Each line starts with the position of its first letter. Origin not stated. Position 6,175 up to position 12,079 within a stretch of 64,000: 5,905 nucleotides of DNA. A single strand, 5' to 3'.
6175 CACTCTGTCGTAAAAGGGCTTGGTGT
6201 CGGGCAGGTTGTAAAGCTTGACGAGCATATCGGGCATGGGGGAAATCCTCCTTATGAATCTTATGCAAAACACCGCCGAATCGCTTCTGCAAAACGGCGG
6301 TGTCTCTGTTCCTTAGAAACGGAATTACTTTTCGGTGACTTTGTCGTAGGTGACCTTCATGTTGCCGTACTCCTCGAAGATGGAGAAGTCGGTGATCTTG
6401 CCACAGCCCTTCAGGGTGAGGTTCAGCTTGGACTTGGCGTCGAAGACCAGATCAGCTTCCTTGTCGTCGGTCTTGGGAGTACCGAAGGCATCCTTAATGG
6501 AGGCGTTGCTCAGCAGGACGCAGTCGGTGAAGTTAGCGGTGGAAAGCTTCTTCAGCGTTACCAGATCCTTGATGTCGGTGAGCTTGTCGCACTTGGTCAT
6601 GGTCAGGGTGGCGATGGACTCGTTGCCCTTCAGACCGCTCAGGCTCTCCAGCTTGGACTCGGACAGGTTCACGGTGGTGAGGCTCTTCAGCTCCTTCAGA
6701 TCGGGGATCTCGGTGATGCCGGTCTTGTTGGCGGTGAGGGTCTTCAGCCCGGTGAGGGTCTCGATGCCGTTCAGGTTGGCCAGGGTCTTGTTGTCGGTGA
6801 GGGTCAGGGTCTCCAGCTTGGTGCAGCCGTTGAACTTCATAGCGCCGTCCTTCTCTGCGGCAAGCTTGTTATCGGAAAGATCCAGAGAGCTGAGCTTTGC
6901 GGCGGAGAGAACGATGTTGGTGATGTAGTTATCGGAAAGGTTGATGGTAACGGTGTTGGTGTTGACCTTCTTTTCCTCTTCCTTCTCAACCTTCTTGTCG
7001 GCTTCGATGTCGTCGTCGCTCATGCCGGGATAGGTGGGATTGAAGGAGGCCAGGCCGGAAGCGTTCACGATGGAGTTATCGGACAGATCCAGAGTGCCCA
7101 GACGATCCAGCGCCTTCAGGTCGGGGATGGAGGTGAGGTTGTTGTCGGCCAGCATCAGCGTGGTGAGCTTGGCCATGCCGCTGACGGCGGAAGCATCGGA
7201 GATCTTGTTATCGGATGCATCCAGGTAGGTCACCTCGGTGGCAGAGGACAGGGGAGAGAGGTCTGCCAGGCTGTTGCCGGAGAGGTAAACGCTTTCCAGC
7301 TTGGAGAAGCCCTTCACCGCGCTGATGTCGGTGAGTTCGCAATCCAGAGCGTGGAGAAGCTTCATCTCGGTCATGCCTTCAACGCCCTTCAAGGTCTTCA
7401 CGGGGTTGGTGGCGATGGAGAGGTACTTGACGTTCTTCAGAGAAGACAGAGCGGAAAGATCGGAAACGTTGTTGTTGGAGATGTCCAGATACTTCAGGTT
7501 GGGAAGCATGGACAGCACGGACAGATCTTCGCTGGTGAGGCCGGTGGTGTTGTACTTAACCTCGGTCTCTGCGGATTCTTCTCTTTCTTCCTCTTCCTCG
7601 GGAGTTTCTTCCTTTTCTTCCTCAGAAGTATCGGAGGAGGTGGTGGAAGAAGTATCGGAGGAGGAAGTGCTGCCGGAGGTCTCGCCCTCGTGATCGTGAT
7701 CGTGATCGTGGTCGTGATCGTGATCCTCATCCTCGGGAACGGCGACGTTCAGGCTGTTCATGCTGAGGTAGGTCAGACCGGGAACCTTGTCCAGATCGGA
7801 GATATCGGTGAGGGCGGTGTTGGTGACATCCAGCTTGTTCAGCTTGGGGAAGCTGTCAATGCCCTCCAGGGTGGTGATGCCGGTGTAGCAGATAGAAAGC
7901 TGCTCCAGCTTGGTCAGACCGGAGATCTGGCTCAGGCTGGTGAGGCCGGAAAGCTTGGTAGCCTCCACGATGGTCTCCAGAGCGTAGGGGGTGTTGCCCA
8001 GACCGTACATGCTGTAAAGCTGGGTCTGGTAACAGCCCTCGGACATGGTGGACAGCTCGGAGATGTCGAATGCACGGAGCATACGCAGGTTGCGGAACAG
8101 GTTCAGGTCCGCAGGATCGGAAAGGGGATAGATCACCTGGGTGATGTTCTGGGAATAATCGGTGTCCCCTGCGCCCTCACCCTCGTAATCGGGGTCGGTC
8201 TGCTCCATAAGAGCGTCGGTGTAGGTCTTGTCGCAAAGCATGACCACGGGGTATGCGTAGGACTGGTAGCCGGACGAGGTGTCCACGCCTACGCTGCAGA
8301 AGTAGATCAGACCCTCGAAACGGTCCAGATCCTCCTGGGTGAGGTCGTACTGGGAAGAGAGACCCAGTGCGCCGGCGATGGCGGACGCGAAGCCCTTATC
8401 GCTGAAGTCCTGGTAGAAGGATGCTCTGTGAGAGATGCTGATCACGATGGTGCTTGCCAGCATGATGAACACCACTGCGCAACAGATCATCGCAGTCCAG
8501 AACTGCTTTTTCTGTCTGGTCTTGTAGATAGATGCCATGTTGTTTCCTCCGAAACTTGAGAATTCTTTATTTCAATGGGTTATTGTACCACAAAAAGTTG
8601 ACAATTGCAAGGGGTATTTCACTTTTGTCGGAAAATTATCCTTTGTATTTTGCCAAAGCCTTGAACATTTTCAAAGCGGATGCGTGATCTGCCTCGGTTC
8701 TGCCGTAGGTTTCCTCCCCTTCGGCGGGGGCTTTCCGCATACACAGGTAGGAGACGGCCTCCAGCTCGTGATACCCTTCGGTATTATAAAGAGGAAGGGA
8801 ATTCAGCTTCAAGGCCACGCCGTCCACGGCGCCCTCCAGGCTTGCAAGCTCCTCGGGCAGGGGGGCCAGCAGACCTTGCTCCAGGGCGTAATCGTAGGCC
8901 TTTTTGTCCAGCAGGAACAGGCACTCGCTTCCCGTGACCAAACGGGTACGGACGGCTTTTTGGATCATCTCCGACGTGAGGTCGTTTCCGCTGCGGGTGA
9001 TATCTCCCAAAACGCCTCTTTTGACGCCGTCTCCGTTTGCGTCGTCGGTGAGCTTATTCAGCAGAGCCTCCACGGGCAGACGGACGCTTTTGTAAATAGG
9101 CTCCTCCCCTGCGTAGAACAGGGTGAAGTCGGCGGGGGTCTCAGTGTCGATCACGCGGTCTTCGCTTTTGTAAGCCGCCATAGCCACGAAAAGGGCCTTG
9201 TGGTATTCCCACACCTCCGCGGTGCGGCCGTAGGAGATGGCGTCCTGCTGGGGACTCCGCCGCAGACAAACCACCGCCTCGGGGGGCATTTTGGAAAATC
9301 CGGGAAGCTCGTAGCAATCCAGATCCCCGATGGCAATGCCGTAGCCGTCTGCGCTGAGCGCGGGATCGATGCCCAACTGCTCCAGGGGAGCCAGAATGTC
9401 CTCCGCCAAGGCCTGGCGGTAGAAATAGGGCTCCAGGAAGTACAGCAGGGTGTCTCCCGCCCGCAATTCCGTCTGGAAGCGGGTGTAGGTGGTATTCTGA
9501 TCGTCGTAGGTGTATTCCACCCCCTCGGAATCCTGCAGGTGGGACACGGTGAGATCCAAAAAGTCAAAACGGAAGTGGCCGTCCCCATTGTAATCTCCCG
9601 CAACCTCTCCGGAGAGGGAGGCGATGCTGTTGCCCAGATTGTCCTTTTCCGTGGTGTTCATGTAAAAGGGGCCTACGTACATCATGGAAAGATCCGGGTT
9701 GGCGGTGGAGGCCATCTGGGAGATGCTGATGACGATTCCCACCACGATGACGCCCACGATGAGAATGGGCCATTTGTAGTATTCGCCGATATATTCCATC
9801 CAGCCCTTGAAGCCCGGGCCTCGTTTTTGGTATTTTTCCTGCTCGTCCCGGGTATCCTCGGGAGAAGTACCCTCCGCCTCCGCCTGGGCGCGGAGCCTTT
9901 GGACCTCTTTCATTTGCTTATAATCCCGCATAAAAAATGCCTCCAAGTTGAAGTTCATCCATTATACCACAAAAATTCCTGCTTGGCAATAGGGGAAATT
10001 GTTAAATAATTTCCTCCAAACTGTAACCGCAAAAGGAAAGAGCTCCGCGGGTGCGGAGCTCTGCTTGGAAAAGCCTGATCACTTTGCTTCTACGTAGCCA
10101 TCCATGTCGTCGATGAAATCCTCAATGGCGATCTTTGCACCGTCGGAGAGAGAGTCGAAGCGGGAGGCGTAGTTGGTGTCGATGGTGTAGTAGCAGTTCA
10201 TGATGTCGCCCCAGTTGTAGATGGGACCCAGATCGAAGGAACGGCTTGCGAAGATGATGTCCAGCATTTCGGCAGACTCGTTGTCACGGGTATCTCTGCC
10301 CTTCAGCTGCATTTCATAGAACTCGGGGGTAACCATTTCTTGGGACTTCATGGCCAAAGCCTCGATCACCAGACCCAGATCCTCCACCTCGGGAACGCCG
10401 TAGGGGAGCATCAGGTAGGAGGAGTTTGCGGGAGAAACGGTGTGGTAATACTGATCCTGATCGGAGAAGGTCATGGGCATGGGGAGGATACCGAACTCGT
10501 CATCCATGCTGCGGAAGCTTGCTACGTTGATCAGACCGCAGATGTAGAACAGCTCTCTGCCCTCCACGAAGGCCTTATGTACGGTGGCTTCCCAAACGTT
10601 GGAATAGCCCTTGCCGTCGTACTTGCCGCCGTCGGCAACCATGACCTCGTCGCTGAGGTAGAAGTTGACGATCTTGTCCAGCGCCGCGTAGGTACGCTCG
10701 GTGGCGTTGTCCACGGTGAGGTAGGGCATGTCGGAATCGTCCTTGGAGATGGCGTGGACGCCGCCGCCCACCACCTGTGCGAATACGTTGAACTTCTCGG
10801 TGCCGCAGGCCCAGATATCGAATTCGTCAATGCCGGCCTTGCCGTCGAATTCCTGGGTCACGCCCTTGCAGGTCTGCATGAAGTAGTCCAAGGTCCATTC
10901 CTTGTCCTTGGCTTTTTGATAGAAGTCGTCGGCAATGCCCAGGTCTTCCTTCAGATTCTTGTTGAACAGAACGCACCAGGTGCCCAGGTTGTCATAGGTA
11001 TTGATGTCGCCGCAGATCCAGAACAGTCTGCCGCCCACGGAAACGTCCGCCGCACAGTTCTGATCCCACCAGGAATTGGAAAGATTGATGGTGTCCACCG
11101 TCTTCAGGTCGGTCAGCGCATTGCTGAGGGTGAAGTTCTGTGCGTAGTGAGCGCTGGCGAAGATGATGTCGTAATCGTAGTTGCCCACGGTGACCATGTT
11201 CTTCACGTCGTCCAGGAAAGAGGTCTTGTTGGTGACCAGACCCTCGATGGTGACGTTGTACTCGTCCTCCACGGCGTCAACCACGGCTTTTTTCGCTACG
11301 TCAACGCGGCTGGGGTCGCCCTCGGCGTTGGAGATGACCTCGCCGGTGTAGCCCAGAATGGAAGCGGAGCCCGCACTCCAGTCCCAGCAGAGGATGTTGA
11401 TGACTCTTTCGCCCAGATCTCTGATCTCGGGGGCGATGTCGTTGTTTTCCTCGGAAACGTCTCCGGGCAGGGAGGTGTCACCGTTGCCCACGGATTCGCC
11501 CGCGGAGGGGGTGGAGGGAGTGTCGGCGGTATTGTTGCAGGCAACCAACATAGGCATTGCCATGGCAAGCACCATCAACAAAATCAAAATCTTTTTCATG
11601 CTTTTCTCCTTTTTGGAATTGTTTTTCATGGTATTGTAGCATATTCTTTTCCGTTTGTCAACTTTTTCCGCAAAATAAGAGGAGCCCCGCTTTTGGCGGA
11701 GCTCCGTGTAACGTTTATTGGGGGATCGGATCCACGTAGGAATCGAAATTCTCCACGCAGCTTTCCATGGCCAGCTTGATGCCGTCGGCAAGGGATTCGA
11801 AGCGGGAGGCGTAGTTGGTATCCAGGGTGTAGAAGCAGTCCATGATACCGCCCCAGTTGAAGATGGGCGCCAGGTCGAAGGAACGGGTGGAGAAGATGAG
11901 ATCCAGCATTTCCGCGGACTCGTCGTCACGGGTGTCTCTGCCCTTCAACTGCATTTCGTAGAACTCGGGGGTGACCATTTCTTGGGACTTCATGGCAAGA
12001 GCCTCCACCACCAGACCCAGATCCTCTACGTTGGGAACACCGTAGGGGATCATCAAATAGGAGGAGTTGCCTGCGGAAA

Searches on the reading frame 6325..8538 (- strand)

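Call 59: search_protein_families(library=pfam, proteins=[window:6325-8538:-], max_evalue=0.01)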
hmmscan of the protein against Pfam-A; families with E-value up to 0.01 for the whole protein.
window:6325-8538:- (737 aa): 11 families
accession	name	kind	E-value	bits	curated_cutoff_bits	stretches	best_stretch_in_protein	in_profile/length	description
PF12799.13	LRR_4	-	1.3e-38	130.6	27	7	346-385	1-41/44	Leucine Rich repeats (2 copies)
PF13855.12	LRR_8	-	1.2e-20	73.5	27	2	340-379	19-60/61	Leucine rich repeat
PF23952.1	LRR_EndoS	-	4e-11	43.6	27.9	1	349-444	26-116/116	Endo-beta-N-acetylglucosaminidase EndoS LRR domain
PF23598.1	LRR_14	-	1.9e-09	37.2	40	1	572-670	21-124/353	Leucine-rich repeat region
PF14580.12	LRR_9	-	1.1e-08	35.2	30.5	0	343-382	85-127/175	Leucine-rich repeat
PF00560.39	LRR_1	-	6.1e-08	31.8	20.6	0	347-365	1-21/23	Leucine Rich Repeat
PF25013.1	LRR_Zer-1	-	1.3e-07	32.3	27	0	147-246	3-101/137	Zer-1-like, Leucine-rich repeats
PF25019.1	LRR_R13L1-DRL21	-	2.4e-05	24.7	27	0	343-376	91-125/127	R13L1/DRL21 LRRs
PF23211.1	LRR_LRWD1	-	6.8e-05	23.1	28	1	359-426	33-100/190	Leucine-rich repeat and WD repeat-containing protein 1, LRR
PF13516.12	LRR_6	-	0.0017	18.7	23.4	0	346-361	3-18/24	Leucine Rich repeat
PF24048.1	LRR_NXF1-5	-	0.0022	18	30.5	0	345-394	53-106/142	NXF1/2/3/5 leucine-rich repeat domain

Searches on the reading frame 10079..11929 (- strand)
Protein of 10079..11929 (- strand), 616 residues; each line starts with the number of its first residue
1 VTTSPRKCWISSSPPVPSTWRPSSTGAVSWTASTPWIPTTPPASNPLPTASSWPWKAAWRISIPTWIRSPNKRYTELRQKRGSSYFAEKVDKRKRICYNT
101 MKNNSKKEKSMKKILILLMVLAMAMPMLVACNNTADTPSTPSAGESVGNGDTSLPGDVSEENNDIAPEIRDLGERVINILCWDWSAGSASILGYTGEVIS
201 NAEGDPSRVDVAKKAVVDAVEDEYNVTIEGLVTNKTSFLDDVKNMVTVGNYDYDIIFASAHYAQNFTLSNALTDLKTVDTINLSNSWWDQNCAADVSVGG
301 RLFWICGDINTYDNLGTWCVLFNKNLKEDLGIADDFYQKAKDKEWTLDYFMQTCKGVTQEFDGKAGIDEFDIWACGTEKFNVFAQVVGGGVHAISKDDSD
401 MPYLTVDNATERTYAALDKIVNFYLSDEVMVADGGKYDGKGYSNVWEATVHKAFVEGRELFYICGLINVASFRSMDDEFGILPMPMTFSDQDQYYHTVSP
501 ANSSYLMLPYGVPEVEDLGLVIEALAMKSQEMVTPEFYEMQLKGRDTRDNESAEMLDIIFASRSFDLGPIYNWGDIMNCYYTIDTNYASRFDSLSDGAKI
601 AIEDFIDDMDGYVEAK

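Call 10: search_protein_families(library=pfam, proteins=[window:10079-11929:-], max_evalue=0.001)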
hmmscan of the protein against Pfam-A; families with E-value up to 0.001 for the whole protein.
window:10079-11929:- (616 aa): 2 families
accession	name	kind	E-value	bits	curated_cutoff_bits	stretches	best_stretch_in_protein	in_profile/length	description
PF13416.11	SBP_bac_8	-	0.00064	20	27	1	216-491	2-213/279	Bacterial extracellular solute-binding protein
PF25682.1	Phage_VG64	-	0.00088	19.5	27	0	111-139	1-29/127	Mycobacterium phage VG64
